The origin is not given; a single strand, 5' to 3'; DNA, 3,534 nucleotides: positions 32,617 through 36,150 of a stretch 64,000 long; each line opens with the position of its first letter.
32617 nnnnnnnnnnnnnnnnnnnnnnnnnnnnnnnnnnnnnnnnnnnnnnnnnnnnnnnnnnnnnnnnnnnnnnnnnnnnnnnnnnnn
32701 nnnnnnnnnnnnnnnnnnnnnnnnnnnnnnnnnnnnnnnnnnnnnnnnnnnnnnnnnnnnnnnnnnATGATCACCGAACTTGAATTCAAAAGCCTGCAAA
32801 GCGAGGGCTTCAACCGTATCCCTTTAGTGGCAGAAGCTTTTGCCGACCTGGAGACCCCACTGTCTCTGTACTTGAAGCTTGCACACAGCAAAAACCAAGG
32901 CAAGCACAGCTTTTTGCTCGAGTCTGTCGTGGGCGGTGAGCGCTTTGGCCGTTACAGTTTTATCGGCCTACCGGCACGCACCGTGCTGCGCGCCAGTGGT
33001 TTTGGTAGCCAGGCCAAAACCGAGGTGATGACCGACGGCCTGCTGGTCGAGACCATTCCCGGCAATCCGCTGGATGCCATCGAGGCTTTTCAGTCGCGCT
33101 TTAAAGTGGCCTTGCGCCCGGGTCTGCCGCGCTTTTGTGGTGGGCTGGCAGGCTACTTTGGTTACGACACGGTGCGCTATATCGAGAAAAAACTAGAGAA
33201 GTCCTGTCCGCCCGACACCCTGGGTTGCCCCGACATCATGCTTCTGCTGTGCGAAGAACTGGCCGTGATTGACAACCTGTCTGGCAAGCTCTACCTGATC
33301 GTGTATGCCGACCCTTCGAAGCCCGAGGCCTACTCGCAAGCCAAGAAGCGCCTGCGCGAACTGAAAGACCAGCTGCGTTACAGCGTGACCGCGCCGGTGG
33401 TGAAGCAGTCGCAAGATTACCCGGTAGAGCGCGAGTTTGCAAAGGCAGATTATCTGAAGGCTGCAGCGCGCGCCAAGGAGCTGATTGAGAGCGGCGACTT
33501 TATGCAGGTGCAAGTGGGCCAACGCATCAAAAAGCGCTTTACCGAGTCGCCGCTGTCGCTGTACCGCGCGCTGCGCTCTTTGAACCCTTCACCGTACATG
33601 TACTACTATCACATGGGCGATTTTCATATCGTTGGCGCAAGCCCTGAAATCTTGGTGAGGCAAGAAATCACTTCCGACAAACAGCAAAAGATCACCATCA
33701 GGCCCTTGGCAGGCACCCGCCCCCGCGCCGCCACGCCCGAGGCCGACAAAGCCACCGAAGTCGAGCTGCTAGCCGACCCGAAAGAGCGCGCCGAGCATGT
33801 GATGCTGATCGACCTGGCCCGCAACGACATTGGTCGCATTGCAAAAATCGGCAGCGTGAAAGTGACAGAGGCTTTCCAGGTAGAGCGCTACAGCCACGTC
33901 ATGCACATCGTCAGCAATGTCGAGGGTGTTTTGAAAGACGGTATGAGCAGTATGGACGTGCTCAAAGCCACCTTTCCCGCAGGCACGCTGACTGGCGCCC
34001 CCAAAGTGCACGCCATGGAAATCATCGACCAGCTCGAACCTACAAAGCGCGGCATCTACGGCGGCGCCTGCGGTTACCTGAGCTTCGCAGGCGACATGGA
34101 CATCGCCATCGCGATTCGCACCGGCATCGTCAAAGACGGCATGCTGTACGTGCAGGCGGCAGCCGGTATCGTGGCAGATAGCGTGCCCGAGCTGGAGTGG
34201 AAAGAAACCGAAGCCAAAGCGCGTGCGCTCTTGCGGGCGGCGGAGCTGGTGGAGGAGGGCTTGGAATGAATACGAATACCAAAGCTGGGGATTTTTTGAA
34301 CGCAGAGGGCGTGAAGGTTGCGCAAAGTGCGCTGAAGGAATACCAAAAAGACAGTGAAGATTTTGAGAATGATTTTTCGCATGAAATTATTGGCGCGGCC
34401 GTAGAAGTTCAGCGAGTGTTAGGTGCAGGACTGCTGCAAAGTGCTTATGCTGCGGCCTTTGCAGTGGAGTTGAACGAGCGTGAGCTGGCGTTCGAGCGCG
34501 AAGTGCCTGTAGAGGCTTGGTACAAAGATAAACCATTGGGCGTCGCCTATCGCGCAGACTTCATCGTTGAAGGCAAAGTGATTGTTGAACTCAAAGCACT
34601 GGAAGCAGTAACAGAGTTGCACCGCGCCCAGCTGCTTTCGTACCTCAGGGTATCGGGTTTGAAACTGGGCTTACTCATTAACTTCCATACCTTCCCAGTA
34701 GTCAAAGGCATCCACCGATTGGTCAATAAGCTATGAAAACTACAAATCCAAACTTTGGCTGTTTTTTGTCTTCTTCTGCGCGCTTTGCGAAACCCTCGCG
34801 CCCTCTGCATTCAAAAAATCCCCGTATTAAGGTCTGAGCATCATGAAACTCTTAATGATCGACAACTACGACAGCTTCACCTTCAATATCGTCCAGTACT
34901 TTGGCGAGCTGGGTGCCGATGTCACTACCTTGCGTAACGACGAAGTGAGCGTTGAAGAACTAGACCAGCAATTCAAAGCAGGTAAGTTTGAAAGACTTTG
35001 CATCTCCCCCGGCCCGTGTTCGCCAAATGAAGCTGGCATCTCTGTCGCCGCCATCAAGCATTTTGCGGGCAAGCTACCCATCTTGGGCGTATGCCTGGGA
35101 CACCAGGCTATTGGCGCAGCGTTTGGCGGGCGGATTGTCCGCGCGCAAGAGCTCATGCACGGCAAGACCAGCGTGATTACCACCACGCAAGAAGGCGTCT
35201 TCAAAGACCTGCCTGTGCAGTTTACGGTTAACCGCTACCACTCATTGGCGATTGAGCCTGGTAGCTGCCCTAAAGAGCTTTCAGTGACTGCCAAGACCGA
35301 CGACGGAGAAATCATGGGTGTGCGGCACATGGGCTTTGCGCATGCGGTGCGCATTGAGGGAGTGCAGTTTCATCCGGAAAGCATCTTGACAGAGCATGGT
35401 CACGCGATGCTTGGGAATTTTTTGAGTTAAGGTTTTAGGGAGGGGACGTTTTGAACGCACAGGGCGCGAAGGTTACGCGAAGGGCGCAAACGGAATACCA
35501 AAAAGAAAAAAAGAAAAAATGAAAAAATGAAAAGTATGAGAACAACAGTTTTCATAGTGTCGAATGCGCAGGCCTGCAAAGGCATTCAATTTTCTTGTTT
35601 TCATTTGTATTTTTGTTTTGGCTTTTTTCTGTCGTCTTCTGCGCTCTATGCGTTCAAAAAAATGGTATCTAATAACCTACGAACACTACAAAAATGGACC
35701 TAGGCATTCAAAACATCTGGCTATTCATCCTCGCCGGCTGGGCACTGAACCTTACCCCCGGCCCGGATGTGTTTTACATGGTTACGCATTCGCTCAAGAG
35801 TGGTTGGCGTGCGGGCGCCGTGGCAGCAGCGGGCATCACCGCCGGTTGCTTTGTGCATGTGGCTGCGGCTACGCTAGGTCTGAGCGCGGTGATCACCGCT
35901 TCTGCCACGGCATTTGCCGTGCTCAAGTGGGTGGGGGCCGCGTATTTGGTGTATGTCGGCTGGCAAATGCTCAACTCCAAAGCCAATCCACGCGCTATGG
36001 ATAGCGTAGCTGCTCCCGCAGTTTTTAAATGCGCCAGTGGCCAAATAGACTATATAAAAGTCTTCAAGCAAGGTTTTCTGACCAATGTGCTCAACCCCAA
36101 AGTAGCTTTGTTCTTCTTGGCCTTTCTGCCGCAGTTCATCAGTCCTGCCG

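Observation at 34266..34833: GxxExxY (PD-(D/E)XK-like) ORF bounded by ~51-bp terminal inverted repeats, inserted exactly between trpE and trpG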

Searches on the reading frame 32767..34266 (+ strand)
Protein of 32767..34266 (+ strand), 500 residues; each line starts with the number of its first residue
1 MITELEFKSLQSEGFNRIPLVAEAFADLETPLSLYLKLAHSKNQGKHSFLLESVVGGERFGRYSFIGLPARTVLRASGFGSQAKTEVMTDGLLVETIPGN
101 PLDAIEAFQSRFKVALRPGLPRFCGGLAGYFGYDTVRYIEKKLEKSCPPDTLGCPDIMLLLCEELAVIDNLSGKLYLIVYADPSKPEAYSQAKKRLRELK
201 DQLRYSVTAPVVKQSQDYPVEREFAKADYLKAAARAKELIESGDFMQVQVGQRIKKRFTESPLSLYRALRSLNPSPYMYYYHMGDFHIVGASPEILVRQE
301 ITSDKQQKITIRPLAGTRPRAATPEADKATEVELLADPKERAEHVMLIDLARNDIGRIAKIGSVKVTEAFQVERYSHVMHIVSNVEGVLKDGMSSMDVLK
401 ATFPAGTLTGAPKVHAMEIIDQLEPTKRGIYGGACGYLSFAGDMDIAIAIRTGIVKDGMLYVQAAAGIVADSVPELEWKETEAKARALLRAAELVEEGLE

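Call 6: search_protein_families(library=pfam, proteins=[window:32767-34266:+])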
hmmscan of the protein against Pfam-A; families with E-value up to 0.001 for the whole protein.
window:32767-34266:+ (500 aa): 2 families
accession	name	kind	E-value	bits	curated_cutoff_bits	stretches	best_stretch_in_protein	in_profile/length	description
PF00425.24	Chorismate_bind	-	1.8e-89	300.2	27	1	226-484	2-257/257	chorismate binding enzyme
PF04715.19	Anth_synt_I_N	-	5.8e-33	114.5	23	1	27-177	1-140/140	Anthranilate synthase component I, N terminal region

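Call 7: search_protein_families(library=ncbifam, proteins=[window:32767-34266:+])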
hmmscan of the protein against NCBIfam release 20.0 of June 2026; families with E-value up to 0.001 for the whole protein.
window:32767-34266:+ (500 aa): 26 families (the best 25 are shown)
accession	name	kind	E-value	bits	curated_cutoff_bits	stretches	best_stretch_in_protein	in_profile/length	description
TIGR00564.1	trpE_most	equivalog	7.6e-163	542.7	517.7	1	26-492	1-454/455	anthranilate synthase component I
NF010086.0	PRK13571.1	equivalog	1.6e-148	495.4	693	1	7-494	14-499/510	anthranilate synthase component I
TIGR01820.1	TrpE-arch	equivalog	6.2e-130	434.5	512.05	1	31-492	1-448/449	anthranilate synthase component I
NF010079.0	PRK13564.1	equivalog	7.5e-99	331.9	471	1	102-495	124-514/521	anthranilate synthase component 1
NF006563.0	PRK09070.1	equivalog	2.2e-98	329.8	514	1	37-493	14-445/447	aminodeoxychorismate synthase component I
TIGR01824.1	PabB-clade2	equivalog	5e-98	328.6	408.55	1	125-488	1-355/355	aminodeoxychorismate synthase, component I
NF004610.0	PRK05940.1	equivalog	4.9e-96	322.3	568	1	117-495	95-462/467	anthranilate synthase component I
NF010089.0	PRK13574.1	equivalog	4.6e-95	319.1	527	1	46-491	24-417/421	anthranilate synthase component I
NF010087.0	PRK13572.1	equivalog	3.4e-92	309.4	580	1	30-495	10-434/435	anthranilate synthase component I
TIGR00565.1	trpE_proteo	equivalog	1.1e-84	285.1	494.65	1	102-493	108-494/498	anthranilate synthase component I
TIGR00553.1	pabB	equivalog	2.9e-81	273.1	328.4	1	128-487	2-328/329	aminodeoxychorismate synthase component I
NF010082.0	PRK13567.1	equivalog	2.9e-79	267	576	1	118-490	93-465/468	anthranilate synthase component I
NF005698.0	PRK07508.1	equivalog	5.5e-73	245.7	452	1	220-489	110-376/383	aminodeoxychorismate synthase component I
NF010081.0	PRK13566.1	equivalog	2.3e-72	244.4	645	1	126-493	158-508/729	anthranilate synthase component I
NF012009.0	PRK15465.1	equivalog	2.5e-69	233.9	622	1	95-492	73-451/453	aminodeoxychorismate synthase component 1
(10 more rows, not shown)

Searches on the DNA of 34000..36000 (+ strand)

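Call 44: search_rna_families(source=window, start=34000, end=36000, threshold=evalue, max_evalue=1)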
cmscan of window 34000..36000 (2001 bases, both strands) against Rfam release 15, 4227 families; matches with E-value up to 1: 4.
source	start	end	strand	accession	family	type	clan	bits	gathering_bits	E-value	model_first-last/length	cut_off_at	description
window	35449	35659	+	RF04128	MIR8562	Gene; miRNA;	-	28.1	211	0.013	1-242/242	no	MIR8562 microRNA precursor family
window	35449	35659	-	RF04128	MIR8562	Gene; miRNA;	-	24.7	211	0.076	1-242/242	no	MIR8562 microRNA precursor family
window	35433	35672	+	RF01477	rli43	Gene; sRNA;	-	19.3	100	0.076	1-255/255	no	Listeria sRNA rli43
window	35453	35656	+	RF02409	snoR125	Gene; snRNA; snoRNA; CD-box;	-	18.6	100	0.24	1-200/200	no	Small nucleolar RNA snoR125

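Call 84: search_rna_families(sources=[L166, L170, L145, L144, L152, L163, L165, L138, L150, L157, L020, L027, L036, L045, L086, L126, L019, L135, L136], threshold=gathering)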
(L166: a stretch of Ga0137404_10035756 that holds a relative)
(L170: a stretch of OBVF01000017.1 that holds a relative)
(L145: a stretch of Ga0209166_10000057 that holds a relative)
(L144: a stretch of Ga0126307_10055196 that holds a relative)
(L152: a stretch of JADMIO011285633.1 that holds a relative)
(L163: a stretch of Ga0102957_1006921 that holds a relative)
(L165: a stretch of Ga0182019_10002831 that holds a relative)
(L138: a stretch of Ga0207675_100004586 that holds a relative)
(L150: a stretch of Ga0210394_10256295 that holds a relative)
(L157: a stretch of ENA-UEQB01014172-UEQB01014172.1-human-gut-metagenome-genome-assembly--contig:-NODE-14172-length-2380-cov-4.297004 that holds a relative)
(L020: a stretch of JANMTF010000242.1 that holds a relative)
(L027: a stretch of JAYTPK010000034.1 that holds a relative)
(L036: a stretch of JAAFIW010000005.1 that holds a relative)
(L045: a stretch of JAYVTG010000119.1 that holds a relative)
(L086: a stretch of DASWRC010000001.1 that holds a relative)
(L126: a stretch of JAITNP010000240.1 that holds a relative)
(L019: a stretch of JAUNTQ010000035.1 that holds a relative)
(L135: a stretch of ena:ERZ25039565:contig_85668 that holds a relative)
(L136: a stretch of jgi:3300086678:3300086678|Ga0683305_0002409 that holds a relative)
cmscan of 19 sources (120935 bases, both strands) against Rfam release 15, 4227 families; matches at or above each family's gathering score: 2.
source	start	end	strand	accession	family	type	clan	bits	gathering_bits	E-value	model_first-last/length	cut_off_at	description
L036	2613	2695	-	RF01070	sucA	Cis-reg;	-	83.1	40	4.7e-14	1-83/83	no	SucA RNA motif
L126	3673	3745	+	RF00005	tRNA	Gene; tRNA;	CL00001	65.2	29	1.2e-11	1-71/71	no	tRNA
